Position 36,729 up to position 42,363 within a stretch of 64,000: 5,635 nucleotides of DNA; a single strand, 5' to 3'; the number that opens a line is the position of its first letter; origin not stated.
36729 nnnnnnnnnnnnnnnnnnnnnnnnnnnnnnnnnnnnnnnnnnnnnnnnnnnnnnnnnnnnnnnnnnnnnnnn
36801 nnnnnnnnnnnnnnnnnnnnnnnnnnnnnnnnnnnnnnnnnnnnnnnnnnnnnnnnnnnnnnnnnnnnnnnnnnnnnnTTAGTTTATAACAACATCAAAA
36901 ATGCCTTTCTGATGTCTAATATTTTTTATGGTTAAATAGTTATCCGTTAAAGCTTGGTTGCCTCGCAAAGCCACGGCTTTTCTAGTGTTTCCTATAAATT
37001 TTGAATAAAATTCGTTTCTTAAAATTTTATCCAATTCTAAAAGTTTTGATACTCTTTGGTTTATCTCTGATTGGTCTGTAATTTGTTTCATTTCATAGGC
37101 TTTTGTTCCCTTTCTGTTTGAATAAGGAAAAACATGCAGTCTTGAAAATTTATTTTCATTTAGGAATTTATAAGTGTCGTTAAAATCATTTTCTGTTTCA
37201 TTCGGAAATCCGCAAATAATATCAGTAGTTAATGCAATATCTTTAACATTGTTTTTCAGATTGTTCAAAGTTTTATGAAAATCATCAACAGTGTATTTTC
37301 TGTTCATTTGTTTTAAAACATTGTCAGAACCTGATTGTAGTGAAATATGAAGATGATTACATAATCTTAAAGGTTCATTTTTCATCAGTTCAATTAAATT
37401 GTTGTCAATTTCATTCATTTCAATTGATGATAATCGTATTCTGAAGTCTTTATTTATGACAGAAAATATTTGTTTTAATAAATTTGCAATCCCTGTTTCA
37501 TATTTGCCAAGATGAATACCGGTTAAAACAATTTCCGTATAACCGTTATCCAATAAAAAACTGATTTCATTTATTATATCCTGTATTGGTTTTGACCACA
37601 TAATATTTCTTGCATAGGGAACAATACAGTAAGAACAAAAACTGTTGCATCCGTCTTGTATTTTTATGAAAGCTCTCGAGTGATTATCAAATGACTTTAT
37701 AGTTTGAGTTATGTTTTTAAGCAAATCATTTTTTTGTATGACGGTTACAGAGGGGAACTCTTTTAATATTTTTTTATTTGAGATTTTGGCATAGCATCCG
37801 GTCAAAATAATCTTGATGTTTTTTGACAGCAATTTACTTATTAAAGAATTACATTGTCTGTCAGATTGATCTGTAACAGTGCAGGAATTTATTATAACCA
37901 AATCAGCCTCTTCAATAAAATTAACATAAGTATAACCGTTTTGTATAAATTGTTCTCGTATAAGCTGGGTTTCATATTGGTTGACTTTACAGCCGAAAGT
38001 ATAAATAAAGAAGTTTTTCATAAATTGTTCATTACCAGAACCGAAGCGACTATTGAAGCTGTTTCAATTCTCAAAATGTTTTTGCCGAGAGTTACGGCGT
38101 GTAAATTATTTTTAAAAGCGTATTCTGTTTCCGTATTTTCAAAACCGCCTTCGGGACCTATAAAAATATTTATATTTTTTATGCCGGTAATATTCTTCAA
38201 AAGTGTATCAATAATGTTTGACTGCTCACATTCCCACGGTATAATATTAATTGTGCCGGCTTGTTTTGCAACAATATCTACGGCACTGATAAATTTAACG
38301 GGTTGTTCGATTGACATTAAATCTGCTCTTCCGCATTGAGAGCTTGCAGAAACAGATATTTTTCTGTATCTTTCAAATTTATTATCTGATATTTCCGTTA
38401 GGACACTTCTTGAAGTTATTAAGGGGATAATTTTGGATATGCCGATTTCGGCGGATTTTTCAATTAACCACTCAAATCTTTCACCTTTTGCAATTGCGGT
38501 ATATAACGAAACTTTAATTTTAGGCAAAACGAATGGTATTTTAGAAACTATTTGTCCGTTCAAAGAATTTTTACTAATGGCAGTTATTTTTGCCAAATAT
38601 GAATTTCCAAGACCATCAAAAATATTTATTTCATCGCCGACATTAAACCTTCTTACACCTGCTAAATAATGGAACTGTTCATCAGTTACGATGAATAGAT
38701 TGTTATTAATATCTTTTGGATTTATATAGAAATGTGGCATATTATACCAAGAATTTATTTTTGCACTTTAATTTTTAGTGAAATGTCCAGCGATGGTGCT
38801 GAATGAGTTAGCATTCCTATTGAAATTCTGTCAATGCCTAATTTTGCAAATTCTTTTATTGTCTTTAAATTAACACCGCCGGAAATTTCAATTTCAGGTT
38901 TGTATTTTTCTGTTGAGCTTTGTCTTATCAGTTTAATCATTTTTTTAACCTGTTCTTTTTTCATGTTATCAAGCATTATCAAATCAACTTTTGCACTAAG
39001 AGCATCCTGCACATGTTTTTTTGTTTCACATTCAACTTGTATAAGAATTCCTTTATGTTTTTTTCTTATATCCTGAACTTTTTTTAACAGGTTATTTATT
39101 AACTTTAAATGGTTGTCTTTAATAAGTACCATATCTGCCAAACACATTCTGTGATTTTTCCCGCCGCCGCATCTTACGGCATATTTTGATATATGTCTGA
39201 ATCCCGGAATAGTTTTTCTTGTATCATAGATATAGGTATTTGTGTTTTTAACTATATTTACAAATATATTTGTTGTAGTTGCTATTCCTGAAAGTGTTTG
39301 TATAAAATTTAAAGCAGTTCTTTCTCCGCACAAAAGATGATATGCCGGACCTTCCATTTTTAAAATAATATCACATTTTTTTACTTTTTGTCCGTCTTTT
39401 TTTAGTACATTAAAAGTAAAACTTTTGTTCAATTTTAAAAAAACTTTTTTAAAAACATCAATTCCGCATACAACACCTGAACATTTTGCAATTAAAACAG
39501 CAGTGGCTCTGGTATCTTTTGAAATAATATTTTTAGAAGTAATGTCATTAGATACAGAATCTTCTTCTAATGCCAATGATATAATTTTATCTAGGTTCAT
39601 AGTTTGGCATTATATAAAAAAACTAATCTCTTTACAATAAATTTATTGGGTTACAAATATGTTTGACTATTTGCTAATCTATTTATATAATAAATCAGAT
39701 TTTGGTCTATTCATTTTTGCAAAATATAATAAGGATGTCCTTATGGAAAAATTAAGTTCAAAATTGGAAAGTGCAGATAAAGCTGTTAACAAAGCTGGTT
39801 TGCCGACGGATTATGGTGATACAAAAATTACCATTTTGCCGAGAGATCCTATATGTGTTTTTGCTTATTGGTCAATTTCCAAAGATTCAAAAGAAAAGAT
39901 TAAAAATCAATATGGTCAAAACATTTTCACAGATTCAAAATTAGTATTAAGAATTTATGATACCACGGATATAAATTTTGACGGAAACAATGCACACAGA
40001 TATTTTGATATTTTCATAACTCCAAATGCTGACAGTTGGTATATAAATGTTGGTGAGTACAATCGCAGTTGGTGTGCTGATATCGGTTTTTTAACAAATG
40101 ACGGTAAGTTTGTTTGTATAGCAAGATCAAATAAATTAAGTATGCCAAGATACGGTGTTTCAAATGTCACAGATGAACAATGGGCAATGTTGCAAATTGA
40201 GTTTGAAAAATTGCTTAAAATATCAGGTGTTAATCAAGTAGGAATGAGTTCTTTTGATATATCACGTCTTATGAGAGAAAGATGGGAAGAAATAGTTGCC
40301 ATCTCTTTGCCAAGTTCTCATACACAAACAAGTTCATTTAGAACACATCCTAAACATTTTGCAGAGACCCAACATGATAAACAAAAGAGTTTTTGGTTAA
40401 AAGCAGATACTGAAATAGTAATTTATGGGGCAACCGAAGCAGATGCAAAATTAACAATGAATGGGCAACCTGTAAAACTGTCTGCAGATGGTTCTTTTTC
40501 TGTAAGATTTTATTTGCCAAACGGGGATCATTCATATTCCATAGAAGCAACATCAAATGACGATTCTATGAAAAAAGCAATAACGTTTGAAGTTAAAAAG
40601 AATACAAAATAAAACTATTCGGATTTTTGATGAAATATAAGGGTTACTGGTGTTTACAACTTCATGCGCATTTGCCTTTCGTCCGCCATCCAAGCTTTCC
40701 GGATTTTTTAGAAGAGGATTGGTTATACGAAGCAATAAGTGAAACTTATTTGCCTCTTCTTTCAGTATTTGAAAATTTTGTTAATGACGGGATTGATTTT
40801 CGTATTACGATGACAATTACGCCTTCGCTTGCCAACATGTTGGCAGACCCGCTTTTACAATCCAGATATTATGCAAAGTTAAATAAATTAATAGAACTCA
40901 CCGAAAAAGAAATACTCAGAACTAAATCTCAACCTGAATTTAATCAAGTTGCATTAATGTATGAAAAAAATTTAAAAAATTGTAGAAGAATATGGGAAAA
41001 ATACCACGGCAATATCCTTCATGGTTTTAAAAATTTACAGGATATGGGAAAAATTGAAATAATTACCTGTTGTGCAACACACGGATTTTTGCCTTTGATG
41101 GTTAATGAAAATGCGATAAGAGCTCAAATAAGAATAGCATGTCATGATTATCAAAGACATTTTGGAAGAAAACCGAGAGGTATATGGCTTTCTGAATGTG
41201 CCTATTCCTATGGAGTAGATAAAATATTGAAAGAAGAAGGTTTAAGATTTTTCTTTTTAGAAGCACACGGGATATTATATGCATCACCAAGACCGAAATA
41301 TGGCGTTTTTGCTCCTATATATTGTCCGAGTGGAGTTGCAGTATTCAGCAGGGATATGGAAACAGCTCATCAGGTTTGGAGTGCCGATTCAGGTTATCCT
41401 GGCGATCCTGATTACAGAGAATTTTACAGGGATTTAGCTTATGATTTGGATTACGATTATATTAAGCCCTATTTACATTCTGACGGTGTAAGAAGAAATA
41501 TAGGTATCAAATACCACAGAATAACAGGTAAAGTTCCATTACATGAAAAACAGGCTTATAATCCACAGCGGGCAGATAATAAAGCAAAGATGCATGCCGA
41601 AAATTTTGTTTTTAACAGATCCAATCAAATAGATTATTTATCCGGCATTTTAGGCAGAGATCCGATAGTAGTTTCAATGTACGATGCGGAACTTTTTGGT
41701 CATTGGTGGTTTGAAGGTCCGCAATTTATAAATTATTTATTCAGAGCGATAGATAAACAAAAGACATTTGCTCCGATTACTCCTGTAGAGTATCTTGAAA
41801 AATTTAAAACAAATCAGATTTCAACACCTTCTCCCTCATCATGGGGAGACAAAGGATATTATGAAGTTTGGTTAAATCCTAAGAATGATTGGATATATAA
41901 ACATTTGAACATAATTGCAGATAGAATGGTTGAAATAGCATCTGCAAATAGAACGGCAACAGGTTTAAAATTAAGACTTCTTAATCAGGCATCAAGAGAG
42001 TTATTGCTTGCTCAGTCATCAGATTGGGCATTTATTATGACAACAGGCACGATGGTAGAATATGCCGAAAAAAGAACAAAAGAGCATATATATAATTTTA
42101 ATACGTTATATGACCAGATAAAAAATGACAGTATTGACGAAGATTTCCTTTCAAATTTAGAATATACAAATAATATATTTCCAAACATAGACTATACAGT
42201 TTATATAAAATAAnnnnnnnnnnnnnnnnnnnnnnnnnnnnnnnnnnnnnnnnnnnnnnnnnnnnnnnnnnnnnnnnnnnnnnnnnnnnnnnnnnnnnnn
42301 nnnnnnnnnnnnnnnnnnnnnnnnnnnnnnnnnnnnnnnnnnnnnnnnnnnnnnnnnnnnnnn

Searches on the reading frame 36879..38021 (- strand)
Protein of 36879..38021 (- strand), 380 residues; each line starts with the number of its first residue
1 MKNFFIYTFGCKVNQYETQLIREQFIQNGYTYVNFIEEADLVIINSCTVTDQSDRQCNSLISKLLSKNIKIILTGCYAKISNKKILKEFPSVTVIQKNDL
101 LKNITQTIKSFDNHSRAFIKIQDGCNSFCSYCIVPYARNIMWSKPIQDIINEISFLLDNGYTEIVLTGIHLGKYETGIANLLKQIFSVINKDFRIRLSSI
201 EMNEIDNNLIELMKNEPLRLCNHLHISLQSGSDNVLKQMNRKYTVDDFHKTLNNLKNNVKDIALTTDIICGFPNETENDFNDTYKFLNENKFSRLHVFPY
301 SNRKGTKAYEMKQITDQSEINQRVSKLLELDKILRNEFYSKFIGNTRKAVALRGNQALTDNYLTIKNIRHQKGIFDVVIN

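Call 52: search_protein_families(library=pfam, proteins=[window:36879-38021:-], max_evalue=0.001)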
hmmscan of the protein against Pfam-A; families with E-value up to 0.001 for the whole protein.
window:36879-38021:- (380 aa): 2 families
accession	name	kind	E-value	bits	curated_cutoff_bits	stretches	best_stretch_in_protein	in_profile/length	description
PF04055.27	Radical_SAM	-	7.5e-25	88.5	29.5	1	119-287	1-166/166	Radical SAM superfamily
PF00919.26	UPF0004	-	7.1e-24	84.1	27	1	4-94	2-95/98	Uncharacterized protein family UPF0004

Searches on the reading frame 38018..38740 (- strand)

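Call 52: search_protein_families(library=pfam, proteins=[window:38018-38740:-], max_evalue=0.001)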
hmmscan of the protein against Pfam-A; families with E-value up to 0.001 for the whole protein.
window:38018-38740:- (240 aa): 2 families
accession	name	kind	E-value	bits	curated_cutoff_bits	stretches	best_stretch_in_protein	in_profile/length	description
PF04452.19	Methyltrans_RNA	-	1.3e-40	139.1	23.9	1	75-235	5-163/165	RNA methyltransferase domain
PF20260.4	PUA_4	-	2.2e-14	53.7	23.9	1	18-64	1-47/48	RNA methyltransferase PUA domain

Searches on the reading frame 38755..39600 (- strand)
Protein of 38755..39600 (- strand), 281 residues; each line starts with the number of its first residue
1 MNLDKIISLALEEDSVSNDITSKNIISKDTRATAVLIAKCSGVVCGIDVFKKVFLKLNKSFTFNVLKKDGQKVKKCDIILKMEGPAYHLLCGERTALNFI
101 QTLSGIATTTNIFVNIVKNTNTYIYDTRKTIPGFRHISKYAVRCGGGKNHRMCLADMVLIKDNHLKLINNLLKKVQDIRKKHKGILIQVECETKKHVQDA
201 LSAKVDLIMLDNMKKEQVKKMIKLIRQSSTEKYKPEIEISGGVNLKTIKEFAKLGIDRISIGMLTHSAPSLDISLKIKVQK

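Call 5: search_protein_families(library=pfam, proteins=[window:38755-39600:-], max_evalue=0.01)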
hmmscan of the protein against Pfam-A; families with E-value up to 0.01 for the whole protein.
window:38755-39600:- (281 aa): 5 families
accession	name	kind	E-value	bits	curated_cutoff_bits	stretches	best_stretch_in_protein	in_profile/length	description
PF01729.25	QRPTase_C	-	5.6e-58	195.8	23.1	1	106-276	1-169/169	Quinolinate phosphoribosyl transferase, C-terminal domain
PF02749.22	QRPTase_N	-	3.5e-21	75.6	27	1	19-104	1-82/82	Quinolinate phosphoribosyl transferase, N-terminal domain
PF00834.25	Ribul_P_3_epim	-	9.1e-05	22.4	21.1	1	171-262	94-194/198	Ribulose-phosphate 3 epimerase family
PF00977.27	His_biosynth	-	0.0022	17.9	23.6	1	196-270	37-110/228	Histidine biosynthesis protein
PF00478.31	IMPDH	-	0.0027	17.2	25.6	1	182-263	94-174/345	IMP dehydrogenase / GMP reductase domain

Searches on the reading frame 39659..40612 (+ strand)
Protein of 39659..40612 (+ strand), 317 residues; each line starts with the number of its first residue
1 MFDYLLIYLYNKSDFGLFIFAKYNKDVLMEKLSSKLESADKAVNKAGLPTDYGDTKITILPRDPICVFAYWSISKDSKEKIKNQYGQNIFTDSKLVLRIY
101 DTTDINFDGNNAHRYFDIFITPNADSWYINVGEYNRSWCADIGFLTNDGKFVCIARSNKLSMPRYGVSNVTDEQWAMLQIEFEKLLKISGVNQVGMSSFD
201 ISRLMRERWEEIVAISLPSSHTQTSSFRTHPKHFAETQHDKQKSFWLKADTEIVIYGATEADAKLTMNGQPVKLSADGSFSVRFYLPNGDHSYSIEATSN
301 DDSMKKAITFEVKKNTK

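Call 5: search_protein_families(library=pfam, proteins=[window:39659-40612:+], max_evalue=0.01)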
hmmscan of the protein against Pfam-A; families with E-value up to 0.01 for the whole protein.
window:39659-40612:+ (317 aa): 2 families
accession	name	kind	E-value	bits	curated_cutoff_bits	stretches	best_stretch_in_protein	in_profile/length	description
PF16258.11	DUF4912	-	6.5e-37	126.9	29.4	1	52-173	1-118/118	Domain of unknown function (DUF4912)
PF09136.16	Glucodextran_B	-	0.00012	22.4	27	1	257-307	23-75/83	Glucodextranase, domain B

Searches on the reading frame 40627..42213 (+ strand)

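Call 5: search_protein_families(library=pfam, proteins=[window:40627-42213:+], max_evalue=0.01)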
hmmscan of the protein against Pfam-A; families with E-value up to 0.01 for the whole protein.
window:40627-42213:+ (528 aa): 2 families
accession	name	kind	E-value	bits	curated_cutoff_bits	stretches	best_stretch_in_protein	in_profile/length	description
PF03065.20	Glyco_hydro_57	-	1.1e-46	160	21.2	1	11-398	3-287/291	Glycosyl hydrolase family 57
PF09210.16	BE_C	-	8.1e-40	135.7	25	1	426-526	1-101/101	1,4-alpha-glucan branching enzyme, C-terminal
